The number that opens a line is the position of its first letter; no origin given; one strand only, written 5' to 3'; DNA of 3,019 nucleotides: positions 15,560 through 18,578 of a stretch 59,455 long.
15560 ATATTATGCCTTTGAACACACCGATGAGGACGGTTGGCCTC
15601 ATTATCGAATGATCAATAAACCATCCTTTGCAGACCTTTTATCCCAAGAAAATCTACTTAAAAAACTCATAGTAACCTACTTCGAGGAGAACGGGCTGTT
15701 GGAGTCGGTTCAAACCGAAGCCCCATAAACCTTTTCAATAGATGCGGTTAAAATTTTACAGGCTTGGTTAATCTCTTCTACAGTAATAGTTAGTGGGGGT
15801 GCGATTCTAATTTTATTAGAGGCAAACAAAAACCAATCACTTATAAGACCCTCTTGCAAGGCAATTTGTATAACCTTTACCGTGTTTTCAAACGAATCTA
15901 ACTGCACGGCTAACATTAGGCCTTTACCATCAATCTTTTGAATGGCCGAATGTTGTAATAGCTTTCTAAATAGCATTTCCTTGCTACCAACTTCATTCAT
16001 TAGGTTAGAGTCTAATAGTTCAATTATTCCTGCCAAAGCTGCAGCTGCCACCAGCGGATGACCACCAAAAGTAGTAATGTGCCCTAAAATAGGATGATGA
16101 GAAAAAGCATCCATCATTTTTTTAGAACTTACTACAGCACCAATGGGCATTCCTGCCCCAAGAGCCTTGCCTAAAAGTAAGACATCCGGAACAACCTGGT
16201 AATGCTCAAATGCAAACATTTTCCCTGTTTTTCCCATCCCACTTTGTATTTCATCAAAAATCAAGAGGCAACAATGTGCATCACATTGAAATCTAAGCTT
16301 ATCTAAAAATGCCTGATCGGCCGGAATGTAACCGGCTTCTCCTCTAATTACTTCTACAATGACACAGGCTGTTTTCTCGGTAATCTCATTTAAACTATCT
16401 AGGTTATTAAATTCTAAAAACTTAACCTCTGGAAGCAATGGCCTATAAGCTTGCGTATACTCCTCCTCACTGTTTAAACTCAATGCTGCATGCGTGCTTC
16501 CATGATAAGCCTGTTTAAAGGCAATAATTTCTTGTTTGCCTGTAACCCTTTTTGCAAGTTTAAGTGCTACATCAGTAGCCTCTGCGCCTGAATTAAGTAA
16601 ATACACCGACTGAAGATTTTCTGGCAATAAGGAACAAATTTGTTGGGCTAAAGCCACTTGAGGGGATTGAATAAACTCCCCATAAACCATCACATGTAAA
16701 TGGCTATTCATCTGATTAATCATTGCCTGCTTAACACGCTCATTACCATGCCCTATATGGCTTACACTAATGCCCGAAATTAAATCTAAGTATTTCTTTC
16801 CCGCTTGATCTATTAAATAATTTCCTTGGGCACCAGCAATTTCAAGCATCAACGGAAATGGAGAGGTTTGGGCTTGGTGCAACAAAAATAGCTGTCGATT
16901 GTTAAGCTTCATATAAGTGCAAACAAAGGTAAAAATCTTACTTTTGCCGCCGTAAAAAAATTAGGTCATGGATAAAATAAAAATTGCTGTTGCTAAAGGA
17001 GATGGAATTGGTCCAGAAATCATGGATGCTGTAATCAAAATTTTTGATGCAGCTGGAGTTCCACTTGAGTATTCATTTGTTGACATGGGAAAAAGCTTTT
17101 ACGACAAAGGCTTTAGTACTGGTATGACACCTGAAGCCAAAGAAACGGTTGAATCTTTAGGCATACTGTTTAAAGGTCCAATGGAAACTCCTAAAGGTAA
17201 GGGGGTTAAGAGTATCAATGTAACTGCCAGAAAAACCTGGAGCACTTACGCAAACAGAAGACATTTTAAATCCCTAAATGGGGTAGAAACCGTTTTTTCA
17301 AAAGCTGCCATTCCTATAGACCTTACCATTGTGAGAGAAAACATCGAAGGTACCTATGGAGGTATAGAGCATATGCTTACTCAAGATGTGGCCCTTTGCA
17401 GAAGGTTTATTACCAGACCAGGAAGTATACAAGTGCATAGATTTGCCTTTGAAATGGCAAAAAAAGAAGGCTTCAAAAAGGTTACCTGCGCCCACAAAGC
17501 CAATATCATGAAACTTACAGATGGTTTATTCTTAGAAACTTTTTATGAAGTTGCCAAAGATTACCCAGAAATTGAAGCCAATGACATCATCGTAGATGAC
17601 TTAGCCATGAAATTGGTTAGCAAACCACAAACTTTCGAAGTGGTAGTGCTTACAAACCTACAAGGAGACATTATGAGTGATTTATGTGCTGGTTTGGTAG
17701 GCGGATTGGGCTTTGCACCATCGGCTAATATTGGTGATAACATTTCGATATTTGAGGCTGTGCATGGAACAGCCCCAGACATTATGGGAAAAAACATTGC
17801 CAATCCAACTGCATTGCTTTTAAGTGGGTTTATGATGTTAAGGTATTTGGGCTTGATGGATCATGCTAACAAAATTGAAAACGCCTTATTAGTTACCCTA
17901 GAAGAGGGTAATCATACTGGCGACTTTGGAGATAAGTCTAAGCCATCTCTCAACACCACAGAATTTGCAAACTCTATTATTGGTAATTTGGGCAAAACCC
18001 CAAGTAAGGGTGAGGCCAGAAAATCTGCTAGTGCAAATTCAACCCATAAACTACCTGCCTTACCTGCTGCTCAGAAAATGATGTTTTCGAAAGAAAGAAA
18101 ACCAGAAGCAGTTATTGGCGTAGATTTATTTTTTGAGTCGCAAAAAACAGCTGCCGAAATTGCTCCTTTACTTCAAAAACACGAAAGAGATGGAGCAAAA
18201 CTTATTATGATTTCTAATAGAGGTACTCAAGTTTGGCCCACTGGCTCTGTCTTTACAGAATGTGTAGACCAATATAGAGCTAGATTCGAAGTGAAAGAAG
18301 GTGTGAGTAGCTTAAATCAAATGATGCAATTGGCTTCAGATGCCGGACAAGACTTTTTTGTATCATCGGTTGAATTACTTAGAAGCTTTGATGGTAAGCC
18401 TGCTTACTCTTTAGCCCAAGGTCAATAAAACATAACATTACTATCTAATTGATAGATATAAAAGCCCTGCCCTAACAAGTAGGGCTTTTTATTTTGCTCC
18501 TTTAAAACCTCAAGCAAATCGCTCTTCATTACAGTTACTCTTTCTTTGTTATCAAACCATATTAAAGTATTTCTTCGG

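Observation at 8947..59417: Strongly over-represented short motif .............(R)A scattered through unrelated genes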

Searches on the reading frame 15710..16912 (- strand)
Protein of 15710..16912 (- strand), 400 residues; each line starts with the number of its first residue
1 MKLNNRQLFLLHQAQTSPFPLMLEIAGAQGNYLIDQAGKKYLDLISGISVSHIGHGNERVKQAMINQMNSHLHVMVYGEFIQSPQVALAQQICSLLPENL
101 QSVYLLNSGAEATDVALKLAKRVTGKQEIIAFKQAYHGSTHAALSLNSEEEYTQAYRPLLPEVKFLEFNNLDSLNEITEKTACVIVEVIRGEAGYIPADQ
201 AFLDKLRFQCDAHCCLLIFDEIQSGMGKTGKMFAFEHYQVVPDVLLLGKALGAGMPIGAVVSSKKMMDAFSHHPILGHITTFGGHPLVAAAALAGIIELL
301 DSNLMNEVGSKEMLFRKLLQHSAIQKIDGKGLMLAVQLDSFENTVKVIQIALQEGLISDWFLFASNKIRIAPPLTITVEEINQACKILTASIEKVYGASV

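Call 6: search_protein_families(library=pfam, proteins=[window:15710-16912:-])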
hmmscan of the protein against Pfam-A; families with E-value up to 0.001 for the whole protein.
window:15710-16912:- (400 aa): 1 family
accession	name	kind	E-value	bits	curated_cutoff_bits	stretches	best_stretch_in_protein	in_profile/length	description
PF00202.27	Aminotran_3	-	4.9e-92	309.1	30.5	1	22-390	10-401/403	Aminotransferase class-III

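Call 9: find_encoding_contigs(protein=window:15710-16912:-, flank=10000, max_places=10)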
Protein window:15710-16912:- (400 aa): 2 contigs read that carry it; 1 place shown.
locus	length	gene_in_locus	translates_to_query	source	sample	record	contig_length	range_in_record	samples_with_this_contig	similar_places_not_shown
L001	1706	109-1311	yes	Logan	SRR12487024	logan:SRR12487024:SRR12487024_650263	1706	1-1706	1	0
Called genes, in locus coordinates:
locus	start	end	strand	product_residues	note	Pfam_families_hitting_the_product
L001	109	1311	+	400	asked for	PF00202:Aminotran_3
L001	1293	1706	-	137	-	?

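Call 14: find_related_loci(query=window:15710-16912:-, collection=metagenome_contigs, flank=10000)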
Query window:15710-16912:- (400 aa) in metagenome_contigs; peptide patterns used: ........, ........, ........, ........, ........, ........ (x = any residue, [..] = any of these).
600 stretches matched a pattern (row limit reached: there are more); 588 encode a relative of the query (tblastn E <= 1e-3); the best 80 are kept; 80 distinct loci.
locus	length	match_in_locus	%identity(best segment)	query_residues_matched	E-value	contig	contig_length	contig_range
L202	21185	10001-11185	70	2-396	0e+0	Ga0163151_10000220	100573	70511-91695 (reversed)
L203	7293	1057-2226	65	3-392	4e-173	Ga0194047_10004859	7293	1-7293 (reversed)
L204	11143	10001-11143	61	1-381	3e-162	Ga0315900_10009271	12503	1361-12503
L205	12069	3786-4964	61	3-395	6e-158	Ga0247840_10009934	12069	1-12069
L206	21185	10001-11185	55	4-398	8e-151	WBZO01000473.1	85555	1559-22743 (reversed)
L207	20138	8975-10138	57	6-393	4e-150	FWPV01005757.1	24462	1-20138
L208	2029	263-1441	54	3-395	2e-155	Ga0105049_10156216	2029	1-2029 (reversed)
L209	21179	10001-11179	55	3-395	1e-143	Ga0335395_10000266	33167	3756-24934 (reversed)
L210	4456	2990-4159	54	3-392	2e-144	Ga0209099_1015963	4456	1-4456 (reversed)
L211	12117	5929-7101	54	3-393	2e-141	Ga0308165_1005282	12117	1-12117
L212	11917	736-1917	53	3-395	4e-141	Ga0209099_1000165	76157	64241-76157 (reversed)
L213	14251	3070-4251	51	3-395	5e-141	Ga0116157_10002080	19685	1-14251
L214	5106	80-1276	53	4-394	6e-142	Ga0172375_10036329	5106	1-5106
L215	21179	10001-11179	54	3-395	2e-140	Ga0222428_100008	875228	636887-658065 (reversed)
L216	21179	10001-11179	54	3-395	3e-140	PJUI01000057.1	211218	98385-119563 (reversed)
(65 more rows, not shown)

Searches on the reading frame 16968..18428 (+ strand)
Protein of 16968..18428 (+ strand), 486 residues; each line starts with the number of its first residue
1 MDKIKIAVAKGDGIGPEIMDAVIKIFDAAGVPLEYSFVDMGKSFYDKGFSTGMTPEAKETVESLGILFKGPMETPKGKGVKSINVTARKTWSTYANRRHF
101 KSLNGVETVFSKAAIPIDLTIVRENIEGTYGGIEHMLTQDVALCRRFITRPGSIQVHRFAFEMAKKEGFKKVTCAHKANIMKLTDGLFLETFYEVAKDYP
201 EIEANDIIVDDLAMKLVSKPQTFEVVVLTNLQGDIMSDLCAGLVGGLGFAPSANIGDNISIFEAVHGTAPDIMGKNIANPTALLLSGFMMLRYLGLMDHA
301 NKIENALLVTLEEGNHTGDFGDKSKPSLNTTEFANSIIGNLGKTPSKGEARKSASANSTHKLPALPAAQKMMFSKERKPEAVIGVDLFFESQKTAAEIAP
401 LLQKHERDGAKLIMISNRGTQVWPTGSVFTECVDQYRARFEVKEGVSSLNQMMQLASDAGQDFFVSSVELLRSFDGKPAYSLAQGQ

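Call 13: search_protein_families(library=pfam, proteins=[window:16968-18428:+])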
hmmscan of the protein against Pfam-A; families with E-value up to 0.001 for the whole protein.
window:16968-18428:+ (486 aa): 2 families
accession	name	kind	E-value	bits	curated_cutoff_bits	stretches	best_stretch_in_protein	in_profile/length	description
PF00180.25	Iso_dh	-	4.5e-92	309.4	27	1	5-336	1-347/348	Isocitrate/isopropylmalate dehydrogenase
PF18324.6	Isocitrate_DH_C_bact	-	1.8e-23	83.2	25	1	382-486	3-110/110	Bacterial isocitrate dehydrogenase, C-terminal domain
